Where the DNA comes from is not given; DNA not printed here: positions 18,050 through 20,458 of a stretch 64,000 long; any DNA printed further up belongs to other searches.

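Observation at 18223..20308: Sulfatase-fold/TPR fusion paralogs in which the formylglycine motif C-x-P-x-R is replaced by T-L-P-S-H (also 1..1757)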

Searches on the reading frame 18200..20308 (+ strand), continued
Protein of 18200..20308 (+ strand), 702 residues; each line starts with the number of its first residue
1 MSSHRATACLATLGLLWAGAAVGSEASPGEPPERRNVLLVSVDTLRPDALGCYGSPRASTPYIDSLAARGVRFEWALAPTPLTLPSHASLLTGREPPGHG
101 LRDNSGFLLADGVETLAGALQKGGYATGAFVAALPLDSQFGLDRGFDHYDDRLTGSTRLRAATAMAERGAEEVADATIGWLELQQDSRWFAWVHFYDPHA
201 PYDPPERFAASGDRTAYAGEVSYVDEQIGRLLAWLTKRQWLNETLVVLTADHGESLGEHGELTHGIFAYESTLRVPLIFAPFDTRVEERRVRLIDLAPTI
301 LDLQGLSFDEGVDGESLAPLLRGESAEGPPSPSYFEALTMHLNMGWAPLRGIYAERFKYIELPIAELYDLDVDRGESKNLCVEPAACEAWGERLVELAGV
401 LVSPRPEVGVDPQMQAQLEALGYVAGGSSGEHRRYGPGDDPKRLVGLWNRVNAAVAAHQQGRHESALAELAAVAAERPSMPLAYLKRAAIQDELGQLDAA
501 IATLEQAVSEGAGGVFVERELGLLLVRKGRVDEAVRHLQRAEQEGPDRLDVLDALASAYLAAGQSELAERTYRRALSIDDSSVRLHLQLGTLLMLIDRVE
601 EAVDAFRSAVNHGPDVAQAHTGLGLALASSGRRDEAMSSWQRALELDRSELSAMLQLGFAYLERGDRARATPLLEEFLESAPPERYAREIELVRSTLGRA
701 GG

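Call 5: search_solved_structures(query=window:18200-20308:+, max_evalue=0.001, show_alignments=4)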
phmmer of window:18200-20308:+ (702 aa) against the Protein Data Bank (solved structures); distinct sequences matched with E-value up to 0.001: 177 (the best 60 are shown).
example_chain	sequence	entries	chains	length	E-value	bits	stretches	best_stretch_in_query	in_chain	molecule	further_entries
9qhb_A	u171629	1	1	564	1e-84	288.6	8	521-682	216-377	Engineered tetratricopeptide repeat protein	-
8bu0_A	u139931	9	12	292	1.4e-30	109.7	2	532-684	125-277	Consensus tetratricopeptide repeat protein | Crystal structure of an 8-repeat consensus TPR superhelix with Zinc. | Monomer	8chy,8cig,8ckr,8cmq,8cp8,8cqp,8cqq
9qhc_A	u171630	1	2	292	1.3e-29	106.5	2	521-670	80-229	Engineered tetratricopeptide repeat protein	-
6pt6_B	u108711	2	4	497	3.8e-29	104.9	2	214-386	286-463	exo-2S-iota carrageenan S1 sulfatase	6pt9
6ptk_A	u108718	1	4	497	5.3e-29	104.5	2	214-386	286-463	exo-2S-iota carrageenan S1 sulfatase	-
6pt4_B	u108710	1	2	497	6.2e-29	104.2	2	214-386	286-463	exo-2S-iota carrageenan S1 sulfatase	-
4upi_A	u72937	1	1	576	6.3e-29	104.2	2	216-389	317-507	SULFATASE FAMILY PROTEIN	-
7p24_AAA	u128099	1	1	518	1.8e-28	102.7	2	216-390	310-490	Mucin-desulfating sulfatase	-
5g2v_A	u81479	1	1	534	4.5e-27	98.1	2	217-380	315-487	N-ACETYLGLUCOSAMINE-6-SULFATASE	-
4upl_A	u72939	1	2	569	8.1e-27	97.2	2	215-324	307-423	SULFATASE FAMILY PROTEIN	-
7oz8_AAA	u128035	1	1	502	6e-26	94.4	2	207-333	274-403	Choline-sulfatase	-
3b5q_A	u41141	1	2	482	2.1e-25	92.6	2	222-393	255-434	Putative sulfatase yidJ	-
4uph_A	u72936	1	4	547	4.9e-25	91.4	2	211-383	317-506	SULFATASE (SULFURIC ESTER HYDROLASE) PROTEIN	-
5g2t_A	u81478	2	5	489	6.1e-25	91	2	222-393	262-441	2-O GLYCOSAMINOGLYCAN SULFATASE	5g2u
7yeh_B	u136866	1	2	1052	5.4e-24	87.9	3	441-663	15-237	UDP-N-acetylglucosamine--peptide N-acetylglucosaminyltransferase 110 kDa subunit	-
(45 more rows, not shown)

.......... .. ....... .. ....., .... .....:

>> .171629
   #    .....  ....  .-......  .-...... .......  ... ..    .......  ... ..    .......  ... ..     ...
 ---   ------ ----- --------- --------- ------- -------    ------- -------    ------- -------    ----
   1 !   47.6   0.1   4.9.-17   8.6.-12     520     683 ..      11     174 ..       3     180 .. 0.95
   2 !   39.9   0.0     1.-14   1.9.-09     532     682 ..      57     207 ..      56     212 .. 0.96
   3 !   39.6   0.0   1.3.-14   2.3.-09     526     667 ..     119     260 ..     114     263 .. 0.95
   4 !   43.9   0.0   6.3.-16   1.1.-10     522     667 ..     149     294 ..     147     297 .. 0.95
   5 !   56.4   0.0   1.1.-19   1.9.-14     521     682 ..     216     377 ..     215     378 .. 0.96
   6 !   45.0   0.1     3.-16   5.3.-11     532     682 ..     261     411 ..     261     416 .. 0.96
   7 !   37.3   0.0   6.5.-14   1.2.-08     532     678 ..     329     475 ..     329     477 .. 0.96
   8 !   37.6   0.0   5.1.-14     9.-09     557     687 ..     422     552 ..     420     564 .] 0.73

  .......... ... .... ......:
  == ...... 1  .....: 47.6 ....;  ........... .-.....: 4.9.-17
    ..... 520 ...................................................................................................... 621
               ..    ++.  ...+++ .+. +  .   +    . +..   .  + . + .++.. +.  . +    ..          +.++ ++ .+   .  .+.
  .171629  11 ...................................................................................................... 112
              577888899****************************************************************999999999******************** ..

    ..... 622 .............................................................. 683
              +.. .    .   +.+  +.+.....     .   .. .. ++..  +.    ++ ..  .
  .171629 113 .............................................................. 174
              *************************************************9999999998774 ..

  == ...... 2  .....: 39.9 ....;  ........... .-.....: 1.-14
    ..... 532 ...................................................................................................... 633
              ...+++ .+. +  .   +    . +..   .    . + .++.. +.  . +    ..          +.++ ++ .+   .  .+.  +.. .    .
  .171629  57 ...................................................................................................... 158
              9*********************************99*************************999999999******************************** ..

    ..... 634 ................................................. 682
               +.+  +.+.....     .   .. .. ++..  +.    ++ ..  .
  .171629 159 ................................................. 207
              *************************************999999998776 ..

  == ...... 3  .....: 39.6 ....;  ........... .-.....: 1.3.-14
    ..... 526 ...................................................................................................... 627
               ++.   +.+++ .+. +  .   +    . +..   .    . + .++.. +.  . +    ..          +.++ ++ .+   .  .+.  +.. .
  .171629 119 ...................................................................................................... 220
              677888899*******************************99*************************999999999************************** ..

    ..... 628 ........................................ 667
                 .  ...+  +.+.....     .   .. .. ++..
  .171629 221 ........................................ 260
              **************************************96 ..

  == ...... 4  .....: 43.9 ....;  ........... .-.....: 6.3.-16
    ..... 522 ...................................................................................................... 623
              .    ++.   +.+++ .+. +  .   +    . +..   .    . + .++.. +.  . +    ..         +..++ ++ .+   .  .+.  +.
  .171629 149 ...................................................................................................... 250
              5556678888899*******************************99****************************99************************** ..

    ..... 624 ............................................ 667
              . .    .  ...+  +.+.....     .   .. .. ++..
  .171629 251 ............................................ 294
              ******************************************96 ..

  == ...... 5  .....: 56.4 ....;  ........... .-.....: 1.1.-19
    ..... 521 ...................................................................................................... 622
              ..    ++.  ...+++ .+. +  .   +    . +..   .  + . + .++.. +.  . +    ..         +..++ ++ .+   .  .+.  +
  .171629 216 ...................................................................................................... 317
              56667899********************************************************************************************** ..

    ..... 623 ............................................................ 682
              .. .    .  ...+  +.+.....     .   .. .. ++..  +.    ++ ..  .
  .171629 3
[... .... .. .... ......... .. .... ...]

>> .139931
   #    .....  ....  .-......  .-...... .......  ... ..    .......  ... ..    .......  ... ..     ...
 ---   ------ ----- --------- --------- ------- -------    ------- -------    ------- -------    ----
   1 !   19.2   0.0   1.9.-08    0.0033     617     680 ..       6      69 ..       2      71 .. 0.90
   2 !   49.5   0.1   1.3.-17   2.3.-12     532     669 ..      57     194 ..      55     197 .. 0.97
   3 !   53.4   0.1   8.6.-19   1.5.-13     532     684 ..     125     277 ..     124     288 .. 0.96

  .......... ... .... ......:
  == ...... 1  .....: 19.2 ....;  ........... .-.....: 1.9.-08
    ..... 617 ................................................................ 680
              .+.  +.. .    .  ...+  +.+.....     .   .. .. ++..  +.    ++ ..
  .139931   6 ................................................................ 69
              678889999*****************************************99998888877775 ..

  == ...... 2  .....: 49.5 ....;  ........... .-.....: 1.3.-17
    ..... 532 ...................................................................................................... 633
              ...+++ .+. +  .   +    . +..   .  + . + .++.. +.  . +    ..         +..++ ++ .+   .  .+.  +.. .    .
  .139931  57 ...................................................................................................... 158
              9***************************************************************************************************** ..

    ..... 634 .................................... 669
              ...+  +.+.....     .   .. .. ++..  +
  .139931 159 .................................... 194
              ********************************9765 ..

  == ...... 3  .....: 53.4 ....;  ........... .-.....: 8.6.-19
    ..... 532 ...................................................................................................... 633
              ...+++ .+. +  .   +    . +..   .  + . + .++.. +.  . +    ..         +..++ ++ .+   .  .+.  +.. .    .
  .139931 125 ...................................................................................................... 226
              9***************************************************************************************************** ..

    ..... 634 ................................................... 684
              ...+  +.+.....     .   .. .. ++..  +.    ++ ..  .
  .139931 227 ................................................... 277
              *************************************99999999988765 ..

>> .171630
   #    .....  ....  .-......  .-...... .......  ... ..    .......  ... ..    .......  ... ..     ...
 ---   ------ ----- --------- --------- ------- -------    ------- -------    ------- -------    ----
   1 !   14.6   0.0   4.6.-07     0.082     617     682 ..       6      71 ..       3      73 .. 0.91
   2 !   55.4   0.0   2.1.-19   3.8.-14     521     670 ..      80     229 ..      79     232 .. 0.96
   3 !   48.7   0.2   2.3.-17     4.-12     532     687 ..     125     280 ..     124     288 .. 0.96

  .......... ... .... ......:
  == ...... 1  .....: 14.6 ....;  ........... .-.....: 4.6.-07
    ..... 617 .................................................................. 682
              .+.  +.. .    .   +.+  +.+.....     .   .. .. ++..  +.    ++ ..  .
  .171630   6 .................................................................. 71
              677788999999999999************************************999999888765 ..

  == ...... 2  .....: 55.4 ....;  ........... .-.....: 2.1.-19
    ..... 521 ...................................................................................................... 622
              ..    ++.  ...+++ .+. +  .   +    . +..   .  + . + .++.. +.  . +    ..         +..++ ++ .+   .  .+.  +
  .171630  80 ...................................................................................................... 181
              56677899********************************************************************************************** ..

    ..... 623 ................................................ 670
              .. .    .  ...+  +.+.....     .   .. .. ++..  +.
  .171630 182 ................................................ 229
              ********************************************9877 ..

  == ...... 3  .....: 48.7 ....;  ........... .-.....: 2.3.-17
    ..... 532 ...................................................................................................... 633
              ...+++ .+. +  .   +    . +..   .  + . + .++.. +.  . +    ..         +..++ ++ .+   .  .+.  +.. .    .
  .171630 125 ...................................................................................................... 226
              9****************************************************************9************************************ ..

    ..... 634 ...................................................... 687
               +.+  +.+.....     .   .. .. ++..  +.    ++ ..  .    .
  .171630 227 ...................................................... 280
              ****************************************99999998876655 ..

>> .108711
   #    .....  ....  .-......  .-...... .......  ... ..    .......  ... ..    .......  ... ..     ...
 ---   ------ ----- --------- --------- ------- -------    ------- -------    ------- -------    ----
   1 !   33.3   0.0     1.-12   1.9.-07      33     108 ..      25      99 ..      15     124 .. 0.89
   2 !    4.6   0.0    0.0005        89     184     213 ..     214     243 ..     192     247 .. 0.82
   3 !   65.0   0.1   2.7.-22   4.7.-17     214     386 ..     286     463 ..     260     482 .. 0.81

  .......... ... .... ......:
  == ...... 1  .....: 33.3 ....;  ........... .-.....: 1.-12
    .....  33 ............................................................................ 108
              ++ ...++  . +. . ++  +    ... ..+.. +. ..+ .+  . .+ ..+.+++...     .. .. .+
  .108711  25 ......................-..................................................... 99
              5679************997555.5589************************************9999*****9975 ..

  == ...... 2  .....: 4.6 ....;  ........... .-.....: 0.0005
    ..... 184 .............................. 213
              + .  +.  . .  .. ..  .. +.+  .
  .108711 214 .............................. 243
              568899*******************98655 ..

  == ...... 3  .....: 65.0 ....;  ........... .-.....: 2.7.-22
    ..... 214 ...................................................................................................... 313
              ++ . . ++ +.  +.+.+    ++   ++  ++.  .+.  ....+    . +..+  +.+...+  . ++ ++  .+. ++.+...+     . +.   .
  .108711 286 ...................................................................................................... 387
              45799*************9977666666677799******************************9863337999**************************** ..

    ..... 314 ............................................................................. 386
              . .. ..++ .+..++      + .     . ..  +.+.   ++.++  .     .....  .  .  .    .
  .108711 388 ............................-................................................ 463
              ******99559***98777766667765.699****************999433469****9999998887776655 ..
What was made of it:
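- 19520..20305 (+): C-terminal TPR domain: a capping helix plus seven TPR-like helix pairs (residues 441-701). PDB hits to consensus TPR proteins, OGT and MamA (call 5).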
